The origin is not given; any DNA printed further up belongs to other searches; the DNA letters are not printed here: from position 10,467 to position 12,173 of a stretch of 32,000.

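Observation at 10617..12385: Translationally coupled ABC-like ATPase + 118-aa mini nuclease-like protein: candidate two-gene defence cassette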

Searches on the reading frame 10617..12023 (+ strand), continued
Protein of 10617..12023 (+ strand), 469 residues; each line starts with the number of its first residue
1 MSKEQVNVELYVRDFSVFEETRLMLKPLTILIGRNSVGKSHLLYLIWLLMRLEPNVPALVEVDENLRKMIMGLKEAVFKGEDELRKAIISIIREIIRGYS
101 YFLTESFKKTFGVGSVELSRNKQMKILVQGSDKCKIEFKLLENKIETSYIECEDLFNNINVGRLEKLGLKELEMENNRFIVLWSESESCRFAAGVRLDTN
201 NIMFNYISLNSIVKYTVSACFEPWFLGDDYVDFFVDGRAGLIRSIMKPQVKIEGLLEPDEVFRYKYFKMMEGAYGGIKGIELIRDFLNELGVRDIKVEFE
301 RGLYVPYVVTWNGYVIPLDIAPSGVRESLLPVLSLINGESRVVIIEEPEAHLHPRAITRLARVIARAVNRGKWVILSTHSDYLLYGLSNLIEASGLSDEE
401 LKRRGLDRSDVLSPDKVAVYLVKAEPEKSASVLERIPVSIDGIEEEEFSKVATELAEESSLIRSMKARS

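Call 80: search_protein_families(library=padloc, proteins=[L155:497-1918:+, L155:1923-2552:+, L156:1622-3043:+, L156:3048-3677:+], max_evalue=0.001)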
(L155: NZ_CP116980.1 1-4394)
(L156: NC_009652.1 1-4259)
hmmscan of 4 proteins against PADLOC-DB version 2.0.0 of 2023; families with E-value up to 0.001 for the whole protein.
L155:497-1918:+ (474 aa): 72 families (the best 25 are shown)
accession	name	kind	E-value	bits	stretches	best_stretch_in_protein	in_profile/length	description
PDLC04032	PD-T4-4_A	-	8e-232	768.3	1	1-473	1-472/474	-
PDLC04033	PD-T4-4_A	-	5.4e-90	300.8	1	1-467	1-455/460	-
PDLC04664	PDC-M47A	-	1.1e-65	220.4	1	1-440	1-416/461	-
PDLC03878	NsnB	-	3.2e-20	71.2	1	2-439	4-326/345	-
PDLC02979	AriA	-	3.4e-20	71.2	1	2-392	5-373/373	-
PDLC04213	HEC-02A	-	2.4e-18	64.8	1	266-423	155-304/337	-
PDLC04214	HEC-02A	-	3.3e-18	64.1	1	264-396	158-286/338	-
PDLC02980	AriA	-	8.5e-15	53.5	1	286-392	220-303/304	-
PDLC04146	HEC-02B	-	5.5e-14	49.9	1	255-397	150-288/344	-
PDLC02358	Old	-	2.6e-13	47.6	1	348-400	285-337/578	Old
PDLC00285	PtuA1|PtuA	-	4.7e-12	43.9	1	233-398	177-336/432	AAA ATPase domain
PDLC04239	PDC-M01A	-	4.7e-11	39.9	1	345-408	408-471/552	-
PDLC00265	PtuA1|PtuA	-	5.1e-11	40.4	1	13-398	24-378/479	AAA ATPase domain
PDLC04710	PDC-M56A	-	6.1e-11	39.9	1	307-410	205-304/382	-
PDLC04177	HEC-01A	-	9.7e-11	39.3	1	314-398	264-346/393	-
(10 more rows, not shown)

L155:1923-2552:+ (210 aa): 5 families
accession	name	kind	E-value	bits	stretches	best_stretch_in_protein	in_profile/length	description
PDLC04035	PD-T4-4_B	-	2.1e-94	313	1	1-208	1-205/206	-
PDLC04034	PD-T4-4_B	-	6.4e-10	37.1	1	25-141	24-130/190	-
PDLC04037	PD-T4-4_B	-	2.3e-09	35.3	1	6-163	6-151/190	-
PDLC04036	PD-T4-4_B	-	3.7e-05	21.7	1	27-145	25-146/203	-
PDLC04668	PDC-M47B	-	0.00047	17.9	0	39-143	37-129/186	-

L156:1622-3043:+ (474 aa): 72 families (the best 25 are shown)
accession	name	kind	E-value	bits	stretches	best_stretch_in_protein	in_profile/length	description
PDLC04032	PD-T4-4_A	-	4.5e-233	772.4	1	1-473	1-472/474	-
PDLC04033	PD-T4-4_A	-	7.6e-91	303.6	1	1-468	1-456/460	-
PDLC04664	PDC-M47A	-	2.8e-66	222.4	1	1-436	1-412/461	-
PDLC02979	AriA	-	1.6e-20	72.2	1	2-392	5-373/373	-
PDLC03878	NsnB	-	3.3e-20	71.1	1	2-446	4-326/345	-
PDLC04214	HEC-02A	-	9.7e-19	65.8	1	264-396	158-286/338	-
PDLC04213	HEC-02A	-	1.4e-18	65.6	1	266-417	155-298/337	-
PDLC02980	AriA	-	7.5e-15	53.7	1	21-392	1-303/304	-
PDLC04146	HEC-02B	-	1.4e-13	48.6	1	255-397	150-288/344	-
PDLC02358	Old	-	1.8e-13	48.1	1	348-400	285-337/578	Old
PDLC00265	PtuA1|PtuA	-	3.8e-12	44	1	13-398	24-378/479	AAA ATPase domain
PDLC00289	PtuA1|PtuA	-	3.3e-11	40.9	1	317-411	220-311/404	AAA ATPase domain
PDLC04710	PDC-M56A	-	4.3e-11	40.4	1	309-410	207-304/382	-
PDLC04239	PDC-M01A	-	7.6e-11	39.2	1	345-409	408-472/552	-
PDLC04177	HEC-01A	-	8.1e-11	39.6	1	330-399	281-347/393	-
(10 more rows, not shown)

L156:3048-3677:+ (210 aa): 5 families
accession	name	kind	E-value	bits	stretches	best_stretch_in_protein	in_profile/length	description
PDLC04035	PD-T4-4_B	-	3.6e-93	308.9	1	1-208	1-205/206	-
PDLC04037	PD-T4-4_B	-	4.4e-12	44.1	1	1-164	1-152/190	-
PDLC04034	PD-T4-4_B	-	7.1e-11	40.2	1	25-145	24-134/190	-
PDLC04036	PD-T4-4_B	-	3e-06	25.3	1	28-149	26-152/203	-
PDLC04668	PDC-M47B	-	8.6e-05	20.3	1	41-168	39-155/186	-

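Call 92: find_encoding_contigs(protein=P0026, flank=7000, max_places=1)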
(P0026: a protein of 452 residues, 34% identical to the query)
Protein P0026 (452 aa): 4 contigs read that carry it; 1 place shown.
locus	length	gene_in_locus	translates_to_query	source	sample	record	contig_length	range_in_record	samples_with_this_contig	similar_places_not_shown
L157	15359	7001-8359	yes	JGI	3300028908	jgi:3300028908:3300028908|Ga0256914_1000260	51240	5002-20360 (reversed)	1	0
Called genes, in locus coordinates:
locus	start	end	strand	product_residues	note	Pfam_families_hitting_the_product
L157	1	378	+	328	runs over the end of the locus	-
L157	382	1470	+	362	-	PF04123:DUF373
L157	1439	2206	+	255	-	PF01555:N6_N4_Mtase (faint), PF01170:UPF0020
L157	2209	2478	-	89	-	PF00276:Ribosomal_L23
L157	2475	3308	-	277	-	PF00573:Ribosomal_L4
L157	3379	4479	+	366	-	PF00155:Aminotran_1_2, PF01053:Cys_Met_Meta_PP (weak)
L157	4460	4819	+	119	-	PF02391:MoaE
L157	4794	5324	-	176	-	-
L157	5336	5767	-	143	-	-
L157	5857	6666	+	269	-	-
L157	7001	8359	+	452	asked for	PF13175:AAA_15, PF13304:AAA_21, PF13175:AAA_15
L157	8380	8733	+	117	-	-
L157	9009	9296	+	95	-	PF14358:DUF4405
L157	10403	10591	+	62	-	-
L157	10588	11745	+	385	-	PF27229:SSO2105_N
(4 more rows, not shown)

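Call 93: find_encoding_contigs(protein=P0076, flank=7000, max_places=1)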
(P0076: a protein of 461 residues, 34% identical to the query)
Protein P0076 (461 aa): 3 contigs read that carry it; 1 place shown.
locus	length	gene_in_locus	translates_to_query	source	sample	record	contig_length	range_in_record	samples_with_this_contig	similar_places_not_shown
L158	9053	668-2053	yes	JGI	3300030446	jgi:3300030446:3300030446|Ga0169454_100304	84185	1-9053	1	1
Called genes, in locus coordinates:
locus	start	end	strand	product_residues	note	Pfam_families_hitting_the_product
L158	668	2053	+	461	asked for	PF13175:AAA_15 (weak), PF13304:AAA_21, PF13175:AAA_15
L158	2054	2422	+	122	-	-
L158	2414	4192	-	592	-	PF00009:GTP_EFTU, PF22042:EF-G_D2 (faint), PF03144:GTP_EFTU_D2 (weak), PF11987:IF-2, PF14578:GTP_EFTU_D4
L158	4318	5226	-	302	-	-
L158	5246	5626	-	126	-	PF02675:AdoMet_dc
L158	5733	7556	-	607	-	PF08915:tRNA-Thr_ED, PF00587:tRNA-synt_2b, PF03129:HGTP_anticodon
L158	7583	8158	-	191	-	PF09970:DUF2204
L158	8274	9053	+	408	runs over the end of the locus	PF00162:PGK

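Call 94: find_encoding_contigs(protein=P0038, flank=7000, max_places=1)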
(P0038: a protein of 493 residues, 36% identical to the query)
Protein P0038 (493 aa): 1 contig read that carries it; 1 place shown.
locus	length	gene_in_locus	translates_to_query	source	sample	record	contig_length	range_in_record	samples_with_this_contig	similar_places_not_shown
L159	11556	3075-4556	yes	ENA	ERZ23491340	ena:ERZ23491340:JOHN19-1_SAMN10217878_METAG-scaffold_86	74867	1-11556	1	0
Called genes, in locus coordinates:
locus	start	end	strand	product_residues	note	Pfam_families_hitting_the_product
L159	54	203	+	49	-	-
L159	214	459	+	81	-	-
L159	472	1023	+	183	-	PF00227:Proteasome (weak)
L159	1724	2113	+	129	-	-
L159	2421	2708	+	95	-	-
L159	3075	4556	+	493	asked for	PF11398:DUF2813 (faint), PF13175:AAA_15, PF13304:AAA_21, PF13175:AAA_15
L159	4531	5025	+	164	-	-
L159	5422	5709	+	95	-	-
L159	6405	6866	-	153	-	PF21007:FBF1 (weak), PF28217:FAM81B (weak), PF01442:Apolipoprotein (weak)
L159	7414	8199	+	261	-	PF05942:PaREP1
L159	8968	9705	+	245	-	-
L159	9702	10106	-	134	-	-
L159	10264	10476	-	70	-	-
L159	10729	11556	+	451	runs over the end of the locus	PF02463:SMC_N (faint), PF13175:AAA_15, PF13476:AAA_23 (faint), PF13304:AAA_21 (weak)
